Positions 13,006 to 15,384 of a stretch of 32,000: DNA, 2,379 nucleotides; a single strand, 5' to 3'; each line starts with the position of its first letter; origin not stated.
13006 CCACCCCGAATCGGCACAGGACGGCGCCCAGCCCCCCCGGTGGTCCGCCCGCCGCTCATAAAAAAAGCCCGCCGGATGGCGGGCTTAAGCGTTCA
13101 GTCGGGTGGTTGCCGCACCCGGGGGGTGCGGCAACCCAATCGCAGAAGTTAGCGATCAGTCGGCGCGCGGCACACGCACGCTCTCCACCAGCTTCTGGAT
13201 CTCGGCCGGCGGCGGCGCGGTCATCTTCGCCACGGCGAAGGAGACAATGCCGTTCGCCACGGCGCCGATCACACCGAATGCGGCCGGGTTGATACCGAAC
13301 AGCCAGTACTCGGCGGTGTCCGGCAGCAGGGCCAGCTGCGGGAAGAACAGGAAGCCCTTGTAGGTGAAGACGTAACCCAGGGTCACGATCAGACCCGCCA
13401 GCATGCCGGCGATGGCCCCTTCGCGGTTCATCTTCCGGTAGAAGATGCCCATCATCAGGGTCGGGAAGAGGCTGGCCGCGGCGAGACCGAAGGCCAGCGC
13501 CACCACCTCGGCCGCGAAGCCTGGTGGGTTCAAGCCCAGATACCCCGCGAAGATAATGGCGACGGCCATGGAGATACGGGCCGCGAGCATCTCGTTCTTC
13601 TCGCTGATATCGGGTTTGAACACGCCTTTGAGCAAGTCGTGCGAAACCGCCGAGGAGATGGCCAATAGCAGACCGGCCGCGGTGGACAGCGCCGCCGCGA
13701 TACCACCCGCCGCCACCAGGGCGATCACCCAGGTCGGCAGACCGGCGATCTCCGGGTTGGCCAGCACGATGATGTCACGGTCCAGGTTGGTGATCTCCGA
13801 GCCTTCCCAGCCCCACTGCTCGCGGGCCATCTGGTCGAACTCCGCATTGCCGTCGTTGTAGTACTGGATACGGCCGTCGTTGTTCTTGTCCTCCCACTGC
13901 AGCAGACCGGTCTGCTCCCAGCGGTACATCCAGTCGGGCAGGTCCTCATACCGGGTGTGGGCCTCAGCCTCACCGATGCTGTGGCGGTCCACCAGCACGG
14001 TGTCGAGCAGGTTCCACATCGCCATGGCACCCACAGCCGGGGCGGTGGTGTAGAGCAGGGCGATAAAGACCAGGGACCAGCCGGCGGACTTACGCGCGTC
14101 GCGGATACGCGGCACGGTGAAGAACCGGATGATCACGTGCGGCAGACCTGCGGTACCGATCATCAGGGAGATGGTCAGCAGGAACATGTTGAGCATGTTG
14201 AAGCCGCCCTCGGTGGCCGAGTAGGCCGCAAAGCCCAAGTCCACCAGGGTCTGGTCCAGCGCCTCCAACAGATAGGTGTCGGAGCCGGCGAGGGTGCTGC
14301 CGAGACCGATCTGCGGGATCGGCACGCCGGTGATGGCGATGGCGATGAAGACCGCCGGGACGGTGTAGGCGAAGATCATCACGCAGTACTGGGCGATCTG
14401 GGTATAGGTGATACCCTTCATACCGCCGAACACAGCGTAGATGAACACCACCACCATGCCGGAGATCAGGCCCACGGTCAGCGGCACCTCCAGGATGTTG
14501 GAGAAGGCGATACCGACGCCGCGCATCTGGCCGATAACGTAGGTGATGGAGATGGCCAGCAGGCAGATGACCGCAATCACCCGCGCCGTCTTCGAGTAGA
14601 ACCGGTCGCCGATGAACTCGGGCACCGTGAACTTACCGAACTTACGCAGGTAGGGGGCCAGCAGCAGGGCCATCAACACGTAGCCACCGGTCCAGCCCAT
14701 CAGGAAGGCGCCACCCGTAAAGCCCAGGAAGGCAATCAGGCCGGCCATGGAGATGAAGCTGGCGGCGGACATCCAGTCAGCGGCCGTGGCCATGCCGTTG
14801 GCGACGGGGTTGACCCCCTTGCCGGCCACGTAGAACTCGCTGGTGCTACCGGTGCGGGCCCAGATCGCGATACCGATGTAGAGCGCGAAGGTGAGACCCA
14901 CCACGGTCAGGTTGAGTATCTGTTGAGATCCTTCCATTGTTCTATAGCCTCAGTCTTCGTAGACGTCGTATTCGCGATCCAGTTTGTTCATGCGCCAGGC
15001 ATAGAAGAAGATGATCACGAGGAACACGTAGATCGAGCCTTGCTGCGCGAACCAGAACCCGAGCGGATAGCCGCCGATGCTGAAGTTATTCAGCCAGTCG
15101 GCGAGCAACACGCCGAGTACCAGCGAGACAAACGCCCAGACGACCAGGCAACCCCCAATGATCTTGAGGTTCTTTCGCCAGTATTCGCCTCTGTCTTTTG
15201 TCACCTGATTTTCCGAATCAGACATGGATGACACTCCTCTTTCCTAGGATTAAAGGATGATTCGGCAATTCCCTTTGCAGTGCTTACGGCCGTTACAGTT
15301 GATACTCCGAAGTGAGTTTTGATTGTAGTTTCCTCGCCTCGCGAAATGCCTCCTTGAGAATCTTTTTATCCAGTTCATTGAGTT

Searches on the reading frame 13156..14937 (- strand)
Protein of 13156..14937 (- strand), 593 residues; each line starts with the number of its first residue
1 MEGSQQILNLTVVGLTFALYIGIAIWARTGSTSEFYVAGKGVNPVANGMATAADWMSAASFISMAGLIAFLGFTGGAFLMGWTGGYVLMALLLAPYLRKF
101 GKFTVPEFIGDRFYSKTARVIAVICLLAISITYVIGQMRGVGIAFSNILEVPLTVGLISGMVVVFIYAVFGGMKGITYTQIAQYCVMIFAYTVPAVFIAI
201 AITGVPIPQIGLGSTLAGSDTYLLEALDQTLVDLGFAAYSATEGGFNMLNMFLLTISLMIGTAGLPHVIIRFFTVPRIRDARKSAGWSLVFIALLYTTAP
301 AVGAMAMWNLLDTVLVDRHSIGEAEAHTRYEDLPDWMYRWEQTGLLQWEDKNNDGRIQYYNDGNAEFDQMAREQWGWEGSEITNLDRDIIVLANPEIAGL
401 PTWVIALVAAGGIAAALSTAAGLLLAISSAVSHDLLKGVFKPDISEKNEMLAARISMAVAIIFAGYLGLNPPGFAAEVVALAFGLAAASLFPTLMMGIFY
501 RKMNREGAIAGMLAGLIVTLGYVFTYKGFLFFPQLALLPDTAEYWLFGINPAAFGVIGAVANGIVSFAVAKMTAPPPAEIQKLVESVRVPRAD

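Call 3: search_protein_families(library=pfam, proteins=[window:13156-14937:-], max_evalue=0.1)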
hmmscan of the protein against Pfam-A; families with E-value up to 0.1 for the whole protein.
window:13156-14937:- (593 aa): 2 families
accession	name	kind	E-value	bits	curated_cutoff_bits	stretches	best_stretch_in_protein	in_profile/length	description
PF00474.23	SSF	-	7.9e-52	176.9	22.8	2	35-306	1-259/406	Sodium:solute symporter family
PF10993.13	DUF2818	-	0.00027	21.9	25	1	254-305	4-55/93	Protein of unknown function (DUF2818)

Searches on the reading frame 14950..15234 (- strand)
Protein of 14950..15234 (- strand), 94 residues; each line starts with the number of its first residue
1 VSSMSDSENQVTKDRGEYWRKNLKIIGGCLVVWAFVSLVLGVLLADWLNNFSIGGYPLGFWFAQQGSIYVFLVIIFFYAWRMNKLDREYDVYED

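Call 3: search_protein_families(library=pfam, proteins=[window:14950-15234:-], max_evalue=0.1)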
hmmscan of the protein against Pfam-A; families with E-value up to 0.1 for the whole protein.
window:14950-15234:- (94 aa): 3 families
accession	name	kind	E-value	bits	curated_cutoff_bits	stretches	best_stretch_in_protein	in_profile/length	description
PF13937.11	DUF4212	-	2.5e-35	121.2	30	1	17-91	3-78/79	Domain of unknown function (DUF4212)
PF20990.2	DUF2207_C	-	0.0015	18.8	33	1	4-80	111-192/247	Predicted membrane protein (DUF2207) C-terminal domain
PF25592.1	DUF7937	-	0.0078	15.5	31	1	7-75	126-184/402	Domain of unknown function (DUF7937)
